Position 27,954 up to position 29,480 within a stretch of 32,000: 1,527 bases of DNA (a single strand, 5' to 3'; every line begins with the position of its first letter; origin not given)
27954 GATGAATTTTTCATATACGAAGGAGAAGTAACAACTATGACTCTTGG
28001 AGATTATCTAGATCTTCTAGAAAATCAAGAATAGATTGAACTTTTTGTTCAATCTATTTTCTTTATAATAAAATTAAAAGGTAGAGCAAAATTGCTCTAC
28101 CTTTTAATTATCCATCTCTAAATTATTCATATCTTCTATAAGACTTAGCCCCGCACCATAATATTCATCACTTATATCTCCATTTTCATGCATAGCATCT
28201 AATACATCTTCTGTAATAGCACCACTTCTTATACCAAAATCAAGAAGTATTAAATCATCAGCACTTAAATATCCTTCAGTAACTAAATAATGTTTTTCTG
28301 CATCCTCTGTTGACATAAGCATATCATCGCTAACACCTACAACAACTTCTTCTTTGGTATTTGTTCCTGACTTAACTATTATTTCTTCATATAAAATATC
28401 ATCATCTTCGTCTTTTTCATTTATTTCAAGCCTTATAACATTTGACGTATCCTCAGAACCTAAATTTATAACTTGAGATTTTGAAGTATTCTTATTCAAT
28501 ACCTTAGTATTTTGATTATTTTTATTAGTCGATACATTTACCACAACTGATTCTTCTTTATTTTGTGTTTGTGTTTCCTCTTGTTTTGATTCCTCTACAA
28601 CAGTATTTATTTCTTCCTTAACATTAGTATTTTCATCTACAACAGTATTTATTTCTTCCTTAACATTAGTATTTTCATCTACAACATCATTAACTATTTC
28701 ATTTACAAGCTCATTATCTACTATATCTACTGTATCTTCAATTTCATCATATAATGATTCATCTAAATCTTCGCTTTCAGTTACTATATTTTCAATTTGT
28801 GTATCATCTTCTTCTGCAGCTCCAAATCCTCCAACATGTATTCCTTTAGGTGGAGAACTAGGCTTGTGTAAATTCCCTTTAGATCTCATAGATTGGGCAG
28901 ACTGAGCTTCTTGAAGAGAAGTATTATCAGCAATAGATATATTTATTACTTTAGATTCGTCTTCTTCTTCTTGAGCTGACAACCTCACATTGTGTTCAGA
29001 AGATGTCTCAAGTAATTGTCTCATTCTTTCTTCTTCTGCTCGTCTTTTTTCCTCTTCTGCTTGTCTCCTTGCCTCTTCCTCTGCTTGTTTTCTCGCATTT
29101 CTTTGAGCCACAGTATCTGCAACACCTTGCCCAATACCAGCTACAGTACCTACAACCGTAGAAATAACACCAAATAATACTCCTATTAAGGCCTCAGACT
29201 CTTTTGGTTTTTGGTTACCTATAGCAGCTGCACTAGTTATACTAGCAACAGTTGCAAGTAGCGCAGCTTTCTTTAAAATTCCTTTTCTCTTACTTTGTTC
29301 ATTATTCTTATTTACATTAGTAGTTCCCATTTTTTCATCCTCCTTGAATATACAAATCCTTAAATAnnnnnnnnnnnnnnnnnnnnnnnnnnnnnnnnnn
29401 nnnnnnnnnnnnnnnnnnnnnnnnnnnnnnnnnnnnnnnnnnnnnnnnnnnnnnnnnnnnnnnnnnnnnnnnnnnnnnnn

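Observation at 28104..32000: Operon of three tandem paralogues encoding membrane-anchored, mostly low-complexity proteins with a shared modular plan and no family I can name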

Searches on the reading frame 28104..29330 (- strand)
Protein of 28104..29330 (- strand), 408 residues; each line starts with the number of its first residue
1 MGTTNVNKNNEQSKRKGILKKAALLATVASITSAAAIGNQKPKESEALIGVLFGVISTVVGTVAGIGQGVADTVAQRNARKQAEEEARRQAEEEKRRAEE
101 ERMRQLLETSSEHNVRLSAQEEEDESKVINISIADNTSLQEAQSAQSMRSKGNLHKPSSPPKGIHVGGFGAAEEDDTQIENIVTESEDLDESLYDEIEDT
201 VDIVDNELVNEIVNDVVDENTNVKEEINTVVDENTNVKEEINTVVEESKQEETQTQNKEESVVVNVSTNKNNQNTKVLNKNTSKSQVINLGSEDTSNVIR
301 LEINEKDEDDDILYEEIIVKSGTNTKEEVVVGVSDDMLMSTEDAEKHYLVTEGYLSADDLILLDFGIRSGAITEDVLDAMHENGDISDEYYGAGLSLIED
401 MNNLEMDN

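Call 6: search_protein_families(library=pfam, proteins=[window:28104-29330:-], max_evalue=10)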
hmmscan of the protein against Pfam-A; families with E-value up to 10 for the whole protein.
window:28104-29330:- (408 aa): 6 families
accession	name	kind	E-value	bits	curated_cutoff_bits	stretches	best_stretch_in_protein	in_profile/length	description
PF24014.1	DUF7328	-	0.044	14.5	27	1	70-102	15-47/60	Family of unknown function (DUF7328)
PF01970.21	TctA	-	0.15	11.1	28.9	1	50-87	238-275/423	Tripartite tricarboxylate transporter TctA family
PF05684.17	DUF819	-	0.37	10.2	27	1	23-70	328-374/379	Protein of unknown function (DUF819)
PF05672.16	MAP7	-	1.4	9.2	28.5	1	79-145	33-96/153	MAP7 (E-MAP-115) family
PF15103.11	G0-G1_switch_2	-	2.1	9.2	27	1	48-103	25-88/105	G0/G1 switch protein 2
PF22251.1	PFF1_TM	-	5.6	6.8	32.3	1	55-128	101-174/300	Vacuolar membrane protease, transmembrane domain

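Call 7: search_protein_families(library=ncbifam, proteins=[window:28104-29330:-], max_evalue=10)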
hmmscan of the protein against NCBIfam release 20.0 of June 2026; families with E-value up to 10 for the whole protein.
window:28104-29330:- (408 aa): 9 families
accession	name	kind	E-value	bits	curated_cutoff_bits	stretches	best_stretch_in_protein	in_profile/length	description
NF047351.1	lipase_YSIRK_Sa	exception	0.006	14.9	650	1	52-297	12-248/704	YSIRK-targeted triacylglycerol lipase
NF050115.1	membrane_Rv2732c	subfamily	0.013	15.1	60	1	22-98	97-172/177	Rv2732c family membrane protein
NF041443.1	DDRRRQL_YjdP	equivalog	0.041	14.1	90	1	63-107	29-74/101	DDRRRQL repeat protein YjdP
NF045780.1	TrlF_fam_ATP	equivalog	0.12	11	350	1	68-315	417-663/944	TrlF family AAA-like ATPase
NF003958.0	PRK05454.2-1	equivalog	2.7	6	419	1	6-95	12-99/704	glucans biosynthesis glucosyltransferase MdoH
NF004202.0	PRK05653.2-2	equivalog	3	7.3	333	1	54-134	7-90/259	3-oxoacyl-ACP reductase FabG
NF052597.1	FILTED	domain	3.4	8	40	1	53-99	4-48/110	FILTED domain-containing surface protein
NF005309.0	PRK06841.1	subfamily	5.1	6.5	286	1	54-134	15-95/255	GolD/DthD family dehydrogenase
NF058680.1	EncD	equivalog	8.5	6.9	120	1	79-154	29-102/106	encapsulin nanocompartment cargo ferric reductase EncD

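Call 9: list_cluster_members(proteins=[window:28107-29330:-, window:29370-31499:-, window:26574-28031:+])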
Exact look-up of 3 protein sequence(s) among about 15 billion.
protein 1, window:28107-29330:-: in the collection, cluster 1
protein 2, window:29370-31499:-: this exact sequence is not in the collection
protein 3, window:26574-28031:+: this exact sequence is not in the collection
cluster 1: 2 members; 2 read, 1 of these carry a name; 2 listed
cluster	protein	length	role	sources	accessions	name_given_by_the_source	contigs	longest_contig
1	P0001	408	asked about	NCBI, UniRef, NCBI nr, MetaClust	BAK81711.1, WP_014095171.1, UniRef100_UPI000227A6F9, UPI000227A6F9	hypothetical protein [Candidatus Arthromitus sp. SFB-rat-Yit] | hypothetical protein n=1 Tax=Candidatus Arthromitus sp. SFB-rat-Yit TaxID=1041504 ... | status=active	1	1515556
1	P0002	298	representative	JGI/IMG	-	-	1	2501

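Call 22: find_homologous_proteins(query=window:28107-29330:-, max_evalue=0.01)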
Query window:28107-29330:- (408 aa): 64 proteins with E <= 0.01 among 8000 candidates.
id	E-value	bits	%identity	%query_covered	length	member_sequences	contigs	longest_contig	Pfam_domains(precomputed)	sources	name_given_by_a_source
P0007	9.0e-205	698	87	100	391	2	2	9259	-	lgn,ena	-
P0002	5.1e-156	538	91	74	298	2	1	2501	-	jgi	-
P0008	1.3e-111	392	54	98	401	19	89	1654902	-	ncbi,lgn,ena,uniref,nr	ncbi:Helicase related protein [Candidatus Arthromitus sp. SFB-mouse-SU]|uniref:hypothetical protein 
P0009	2.5e-93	332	53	98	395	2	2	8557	-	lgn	-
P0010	5.9e-89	317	47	98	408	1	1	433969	-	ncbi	-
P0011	4.2e-82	295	45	97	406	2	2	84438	-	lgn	-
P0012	8.8e-80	287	43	98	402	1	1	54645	-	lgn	-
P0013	2.6e-70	256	42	97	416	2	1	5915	-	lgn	-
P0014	8.1e-67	244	44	96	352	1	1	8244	-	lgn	-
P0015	1.1e-66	244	42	96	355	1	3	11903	-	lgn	-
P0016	5.1e-65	238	41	96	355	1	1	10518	-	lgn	-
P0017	1.6e-63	234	40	96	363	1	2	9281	-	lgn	-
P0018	2.4e-63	233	39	98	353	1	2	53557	-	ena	-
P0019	6.7e-62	228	55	39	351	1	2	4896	-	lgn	-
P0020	1.7e-61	227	40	98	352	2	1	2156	-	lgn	-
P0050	4.2e-52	196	46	40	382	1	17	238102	-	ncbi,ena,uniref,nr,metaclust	ncbi:hypothetical protein [Candidatus Arthromitus sp. SFB-turkey]|uniref:hypothetical protein n=1 Ta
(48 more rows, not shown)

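Call 29: search_protein_families(library=pfam, proteins=[P0008, P0050], max_evalue=10)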
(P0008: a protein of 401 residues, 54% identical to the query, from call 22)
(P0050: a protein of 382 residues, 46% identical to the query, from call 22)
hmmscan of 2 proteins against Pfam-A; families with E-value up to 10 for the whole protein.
P0008 (401 aa): 2 families
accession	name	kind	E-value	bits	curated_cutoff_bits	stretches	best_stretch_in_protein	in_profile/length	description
PF15103.11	G0-G1_switch_2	-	0.02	15.7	27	1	52-112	28-88/105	G0/G1 switch protein 2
PF04147.17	Nop14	-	0.06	12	34.9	1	78-262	265-423/862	Nop14-like family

P0050 (382 aa): 11 families
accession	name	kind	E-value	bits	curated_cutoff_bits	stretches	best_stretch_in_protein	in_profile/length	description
PF20193.3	DUF6556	-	0.016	15.9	28.1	1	46-109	33-97/113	Family of unknown function (DUF6556)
PF03348.21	Serinc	-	0.43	9.9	24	1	39-112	281-355/434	Serine incorporator (Serinc)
PF10721.14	DUF2514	-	0.44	11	26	1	50-145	13-109/161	Protein of unknown function (DUF2514)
PF16046.10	FAM76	-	0.45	10.3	28.5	1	72-206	143-276/298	FAM76 protein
PF24057.1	DUF7358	-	0.52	10.4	27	1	14-97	5-88/229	Domain of unknown function (DUF7358)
PF12722.12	Hid1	-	0.65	8.6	22.5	1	39-163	546-668/812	High-temperature-induced dauer-formation protein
PF14362.11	DUF4407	-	1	9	31.3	1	49-167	84-205/297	Domain of unknown function (DUF4407)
PF10265.14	Miga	-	1.6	8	25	1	51-334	21-269/540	Mitoguardin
PF15917.11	Piezo_TM25-28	-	2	7.8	27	1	58-134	182-256/328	Piezo TM25-28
PF02862.22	DDHD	-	2.2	8.8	28.3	1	67-155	120-207/258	DDHD domain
PF01956.21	EMC3_TMCO1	-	5.4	7.2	27.1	1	51-109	18-80/169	Integral membrane protein EMC3/TMCO1-like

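Call 36: find_related_loci(query=A2, collection=genome_contigs, flank=10000)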
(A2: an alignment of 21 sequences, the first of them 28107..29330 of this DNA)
Query A2 (408 aa) in genome_contigs; peptide patterns used: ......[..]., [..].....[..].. (x = any residue, [..] = any of these).
89 stretches matched a pattern; 1 encode a relative of the query (tblastn E <= 1e-3); 1 distinct loci.
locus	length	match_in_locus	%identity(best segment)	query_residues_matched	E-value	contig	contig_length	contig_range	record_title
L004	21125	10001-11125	39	6-398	2e-52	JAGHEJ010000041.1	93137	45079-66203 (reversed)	MAG: Clostridiales bacterium isolate MAG.106 k127_672240, whole genome shotgun sequence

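Call 38: find_encoding_contigs(protein=P0008, flank=10000, max_places=3)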
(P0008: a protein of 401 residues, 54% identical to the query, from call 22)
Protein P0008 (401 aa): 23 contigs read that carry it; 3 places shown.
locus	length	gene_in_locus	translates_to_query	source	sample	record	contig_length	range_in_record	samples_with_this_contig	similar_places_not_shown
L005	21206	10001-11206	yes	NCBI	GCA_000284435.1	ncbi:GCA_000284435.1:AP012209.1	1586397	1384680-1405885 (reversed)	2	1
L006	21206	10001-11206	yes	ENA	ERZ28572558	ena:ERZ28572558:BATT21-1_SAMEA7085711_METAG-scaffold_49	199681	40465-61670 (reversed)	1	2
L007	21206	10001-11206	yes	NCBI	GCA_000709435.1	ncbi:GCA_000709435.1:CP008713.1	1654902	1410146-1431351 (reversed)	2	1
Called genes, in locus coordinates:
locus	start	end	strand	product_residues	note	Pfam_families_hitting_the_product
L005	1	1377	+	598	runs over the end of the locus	PF01432:Peptidase_M3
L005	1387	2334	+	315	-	PF12146:Hydrolase_4, PF00561:Abhydrolase_1, PF00326:Peptidase_S9 (faint)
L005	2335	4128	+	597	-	PF08439:Peptidase_M3_N, PF01432:Peptidase_M3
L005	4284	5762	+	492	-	PF04389:Peptidase_M28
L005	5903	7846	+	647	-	-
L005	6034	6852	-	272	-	-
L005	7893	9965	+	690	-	-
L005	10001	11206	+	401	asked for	-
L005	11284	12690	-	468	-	-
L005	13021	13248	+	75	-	PF04023:FeoA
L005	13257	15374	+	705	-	PF03193:RsgA_GTPase (faint), PF01926:MMR_HSR1, PF02421:FeoB_N, PF17910:FeoB_Cyto (weak), PF07670:Gate, PF07664:FeoB_C, PF07670:Gate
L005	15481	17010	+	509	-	PF01514:YscJ_FliF, PF08345:YscJ_FliF_C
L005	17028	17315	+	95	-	PF02049:FliE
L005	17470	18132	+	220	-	PF09515:Thia_YuaJ, PF12822:ECF_trnsprt (weak)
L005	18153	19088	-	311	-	PF01116:F_bP_aldolase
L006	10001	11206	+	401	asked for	-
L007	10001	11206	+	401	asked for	-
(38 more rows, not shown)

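Call 63: search_solved_structures(query=A2, max_evalue=1)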
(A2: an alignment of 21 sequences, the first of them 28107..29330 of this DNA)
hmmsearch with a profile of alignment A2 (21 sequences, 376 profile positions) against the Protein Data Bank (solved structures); distinct sequences matched with E-value up to 1: 4.
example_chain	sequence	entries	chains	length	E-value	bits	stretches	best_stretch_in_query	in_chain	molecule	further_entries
9w1p_A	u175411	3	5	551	0.026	17.3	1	84-120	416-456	Glucose-6-phosphate exchanger SLC37A4,Soluble cytochrome b562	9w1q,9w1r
9w2t_e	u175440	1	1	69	0.56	12.9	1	80-111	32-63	ATP synthase F(0) complex subunit e, mitochondrial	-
6zbb_e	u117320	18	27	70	0.58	12.9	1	80-111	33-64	ATP synthase subunit e, mitochondrial | ATP synthase F(0) complex subunit e, mitochondrial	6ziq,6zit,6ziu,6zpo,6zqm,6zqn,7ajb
6tt7_T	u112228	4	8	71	0.6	12.8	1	80-111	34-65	Subunit e | ATP synthase subunit e, mitochondrial | ATP synthase F(0) complex subunit e, mitochondrial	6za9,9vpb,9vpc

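Call 76: predict_structure(alignment_id=A2)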
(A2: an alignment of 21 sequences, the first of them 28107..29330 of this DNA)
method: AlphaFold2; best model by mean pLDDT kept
length: 408 residues; sequences in the alignment: 21
mean_pLDDT: 49.3   pTM: 0.32
mean pLDDT of the five models: 49.3, 47.2, 46.7, 45.8, 44.9
residues with pLDDT >= 90: 6; 70-90: 78; 50-70: 69; < 50: 255
segments of 3 or more residues with pLDDT < 50: 1-9, 30-76, 113-130, 145-156, 164-310, 312-330
pLDDT, mean of each block of 10 residues (from residue 1): 41 61 56 34 35 33 28 45 66 74 67 43 44 53 45 49 44 38 33 39 37 38 34 34 33 29 25 27 30 35 42 44 38 70 88 88 84 83 85 90 67
secondary structure, 60 per line:
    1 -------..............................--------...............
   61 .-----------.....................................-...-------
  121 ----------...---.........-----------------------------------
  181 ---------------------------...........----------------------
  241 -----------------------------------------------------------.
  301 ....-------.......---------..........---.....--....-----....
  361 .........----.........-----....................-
elements in order: H8-37 H46-61 H73-109 H137-145 H208-218 E300-304 E312-318 E328-334 H341-345 H348-351 H357-369 H374-382 H388-407

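Call 78: fold_search(model_id=the predicted structure, library=pdb)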
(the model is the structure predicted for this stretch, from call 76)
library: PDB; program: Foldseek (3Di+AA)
matches with E <= 10: 65; with E <= 0.001: 0
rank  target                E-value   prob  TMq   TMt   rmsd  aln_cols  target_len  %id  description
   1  2rld_D                1.4e+00  0.35  0.09  0.33   9.2        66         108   20  CRYSTAL STRUCTURE OF A PROTEIN WITH UNKNOWN FUNCTION FROM S23 RIBOSOMAL PROTEIN FAMILY (BT_0352) FROM BACTEROIDES THET (released 2007-10-30)
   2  9a5g_A                1.9e+00  0.06  0.08  0.15  16.8       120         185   14  Integrative model of RRF-YTWF by crosslinking MS and deep learning (released 2024-09-18)
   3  7r7d_A                2.2e+00  0.03  0.10  0.09  13.5       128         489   12  Structure of human SHP2 in complex with compound 22 (released 2021-10-27)
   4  7ppm_A                2.4e+00  0.03  0.11  0.15  12.8       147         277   13  SHP2 catalytic domain in complex with IRS1 (889-901) phosphopeptide (pSer-892, pTyr-896) (released 2022-09-07)
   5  2rld_C                2.6e+00  0.18  0.09  0.28   9.3        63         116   21  CRYSTAL STRUCTURE OF A PROTEIN WITH UNKNOWN FUNCTION FROM S23 RIBOSOMAL PROTEIN FAMILY (BT_0352) FROM BACTEROIDES THET (released 2007-10-30)
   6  8ip8_QA               3.0e+00  0.07  0.09  0.22  13.9        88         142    9  Wheat 80S ribosome stalled on AUG-Stop boron dependently (released 2024-02-21)
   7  5tgj_C                3.6e+00  0.03  0.08  0.20  18.0       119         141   11  Structure of the SNX5 PX domain in complex with chlamydial protein IncE in space group I2 (released 2017-10-11)
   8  9igy_C                3.6e+00  0.03  0.09  0.17  19.3       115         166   12  Structure of a Chimeric Protein Composed of the SNX5 PhoX Domain and the N-terminal domain of NCOA7-AS,crystal form II (released 2026-01-28)
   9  2rld_A                4.0e+00  0.14  0.09  0.29   9.3        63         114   21  CRYSTAL STRUCTURE OF A PROTEIN WITH UNKNOWN FUNCTION FROM S23 RIBOSOMAL PROTEIN FAMILY (BT_0352) FROM BACTEROIDES THET (released 2007-10-30)
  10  3b7o                  4.0e+00  0.03  0.11  0.15  12.9       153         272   13  Crystal structure of the human tyrosine phosphatase SHP2 (PTPN11) with an accessible active site (released 2007-11-13)
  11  4gwf_A                4.0e+00  0.03  0.12  0.10  12.6       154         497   14  Crystal structure of the tyrosine phosphatase SHP-2 with Y279C mutation (released 2013-09-04)
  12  6bn5_B                4.0e+00  0.02  0.12  0.11  12.8       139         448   12  Non-receptor Protein Tyrosine Phosphatase SHP2 F285S in Complex with Allosteric Inhibitor JLR-2 (released 2017-12-13)
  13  6e8r_A                4.5e+00  0.03  0.08  0.20  19.0       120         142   13  Structure of the SNX32 PX domain in complex with Chlamydial protein IncE in space group I121 (released 2018-09-26)
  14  8jbn_A                4.5e+00  0.03  0.10  0.14  10.4       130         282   12  Vascular endothelial protein tyrosine phosphatase in complex with Cpd-1 (released 2024-02-28)
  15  5ibs_B                4.8e+00  0.03  0.12  0.10  12.7       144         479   14  Structure of E76Q, a Cancer-Associated Mutation of the Oncogenic Phosphatase SHP2 (released 2016-04-13)
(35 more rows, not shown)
